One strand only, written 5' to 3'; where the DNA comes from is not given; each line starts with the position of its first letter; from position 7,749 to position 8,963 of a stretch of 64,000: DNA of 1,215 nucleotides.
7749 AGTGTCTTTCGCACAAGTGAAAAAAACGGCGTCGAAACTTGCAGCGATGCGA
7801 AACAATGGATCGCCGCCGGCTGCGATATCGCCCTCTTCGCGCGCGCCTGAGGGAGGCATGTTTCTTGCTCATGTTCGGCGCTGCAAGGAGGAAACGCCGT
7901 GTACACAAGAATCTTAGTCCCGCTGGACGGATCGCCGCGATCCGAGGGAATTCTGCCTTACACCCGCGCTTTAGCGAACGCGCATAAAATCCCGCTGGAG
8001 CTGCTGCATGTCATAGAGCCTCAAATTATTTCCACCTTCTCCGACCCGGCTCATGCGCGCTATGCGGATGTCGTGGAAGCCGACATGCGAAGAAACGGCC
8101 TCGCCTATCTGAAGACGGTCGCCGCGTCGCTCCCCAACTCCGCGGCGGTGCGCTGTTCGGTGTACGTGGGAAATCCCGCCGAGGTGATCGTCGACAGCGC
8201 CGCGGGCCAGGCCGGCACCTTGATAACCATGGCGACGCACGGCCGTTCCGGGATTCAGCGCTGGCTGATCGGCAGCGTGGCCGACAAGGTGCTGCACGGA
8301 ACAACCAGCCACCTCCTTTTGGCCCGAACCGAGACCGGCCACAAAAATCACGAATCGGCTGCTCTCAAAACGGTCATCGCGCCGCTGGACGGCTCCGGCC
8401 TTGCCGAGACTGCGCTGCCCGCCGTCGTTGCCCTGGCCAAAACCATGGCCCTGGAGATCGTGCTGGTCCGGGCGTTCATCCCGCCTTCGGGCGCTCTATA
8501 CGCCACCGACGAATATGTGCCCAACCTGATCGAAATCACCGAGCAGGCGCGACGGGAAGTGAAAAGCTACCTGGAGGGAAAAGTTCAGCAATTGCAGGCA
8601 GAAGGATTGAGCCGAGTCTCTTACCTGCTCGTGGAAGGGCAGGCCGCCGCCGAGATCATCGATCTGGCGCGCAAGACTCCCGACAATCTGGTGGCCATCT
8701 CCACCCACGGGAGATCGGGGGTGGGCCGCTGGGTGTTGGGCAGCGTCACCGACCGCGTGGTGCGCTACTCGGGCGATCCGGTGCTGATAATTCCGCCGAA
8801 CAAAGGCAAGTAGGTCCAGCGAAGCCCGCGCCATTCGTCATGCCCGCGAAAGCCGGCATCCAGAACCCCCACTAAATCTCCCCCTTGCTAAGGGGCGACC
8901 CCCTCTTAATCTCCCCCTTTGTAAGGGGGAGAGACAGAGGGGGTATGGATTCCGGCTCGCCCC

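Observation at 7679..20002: Seven sigma54 (-24/-12) promoters, six of them in three divergent pairs, drive the stress-gene island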

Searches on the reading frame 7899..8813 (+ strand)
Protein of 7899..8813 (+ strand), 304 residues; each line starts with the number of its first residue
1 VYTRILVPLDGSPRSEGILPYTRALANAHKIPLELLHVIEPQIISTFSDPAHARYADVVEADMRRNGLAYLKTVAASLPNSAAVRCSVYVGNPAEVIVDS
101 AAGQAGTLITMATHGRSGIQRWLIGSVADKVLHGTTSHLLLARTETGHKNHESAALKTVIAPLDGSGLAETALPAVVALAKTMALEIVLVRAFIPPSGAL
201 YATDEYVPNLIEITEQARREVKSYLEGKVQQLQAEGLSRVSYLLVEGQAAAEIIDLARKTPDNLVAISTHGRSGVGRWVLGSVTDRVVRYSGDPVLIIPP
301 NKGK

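Call 7: search_protein_families(library=pfam, proteins=[window:7899-8813:+])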
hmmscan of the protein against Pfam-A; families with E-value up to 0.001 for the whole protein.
window:7899-8813:+ (304 aa): 1 family
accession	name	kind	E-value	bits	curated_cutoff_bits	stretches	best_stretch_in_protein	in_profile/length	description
PF00582.32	Usp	-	2.3e-42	145.3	24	2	1-141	1-139/141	Universal stress protein family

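Call 52: search_protein_families(library=pfam, alignment_id=A4, max_evalue=0.0001)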
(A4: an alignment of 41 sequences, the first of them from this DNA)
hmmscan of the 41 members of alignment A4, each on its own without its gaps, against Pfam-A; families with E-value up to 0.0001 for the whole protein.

A. member 1, seq(304 aa): 1 family
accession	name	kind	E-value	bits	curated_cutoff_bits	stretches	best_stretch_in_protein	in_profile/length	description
PF00582.32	Usp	-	2.3e-42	145.3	24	2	1-141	1-139/141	Universal stress protein family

B. families by the number of members that match (of 41 scanned): 49 families (the first 25 are shown)
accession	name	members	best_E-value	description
PF00582.32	Usp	5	2.3e-42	Universal stress protein family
PF00571.33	CBS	4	2e-37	CBS domain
PF00483.29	NTP_transferase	2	1.1e-22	Nucleotidyl transferase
PF02482.25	Ribosomal_S30AE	2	8.4e-15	Sigma 54 modulation protein / S30EA ribosomal protein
PF01258.23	zf-dskA_traR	2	8.2e-09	Prokaryotic dksA/traR C4-type zinc finger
PF12804.13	NTP_transf_3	2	8.9e-09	MobA-like NTP transferase domain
PF06050.19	HGD-D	1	3e-74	2-hydroxyglutaryl-CoA dehydratase, D-component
PF03007.21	WS_DGAT_cat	1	7.3e-66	Wax ester synthase/diacylglycerol acyltransferase catalytic domain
PF06537.16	DHOR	1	2.4e-35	Di-haem oxidoreductase, putative peroxidase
PF13671.12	AAA_33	1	2.8e-31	AAA domain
PF06974.18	WS_DGAT_C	1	3.4e-31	WS/DGAT C-terminal domain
PF00384.28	Molybdopterin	1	9.3e-30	Molybdopterin oxidoreductase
PF00056.29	Ldh_1_N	1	4.1e-28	lactate/malate dehydrogenase, NAD binding domain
PF02866.23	Ldh_1_C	1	1.4e-26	lactate/malate dehydrogenase, alpha/beta C-terminal domain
PF02518.31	HATPase_c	1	2.2e-26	Histidine kinase-, DNA gyrase B-, and HSP90-like ATPase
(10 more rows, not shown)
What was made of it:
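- The commonest families downstream of motifs in relatives are Usp, CBS, nucleotidyltransferase, HPF and DksA-type zinc finger (call 52).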

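Call 56: search_solved_structures(query=window:7899-8813:+, max_evalue=0.00001)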
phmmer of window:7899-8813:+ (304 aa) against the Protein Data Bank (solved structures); distinct sequences matched with E-value up to 0.00001: 4.
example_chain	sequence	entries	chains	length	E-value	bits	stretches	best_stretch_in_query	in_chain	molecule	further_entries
4wny_A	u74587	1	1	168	6.7e-12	48.7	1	158-300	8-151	Universal stress protein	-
1mjh_A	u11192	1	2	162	2.3e-08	37.2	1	157-299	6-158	PROTEIN (ATP-BINDING DOMAIN OF PROTEIN MJ0577)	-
1wjg_A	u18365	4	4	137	4.9e-07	32.8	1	156-298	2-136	probable ATP binding protein | Universal stress protein family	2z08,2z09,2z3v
4r2l_A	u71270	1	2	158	1.8e-06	30.9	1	147-298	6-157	Universal stress protein F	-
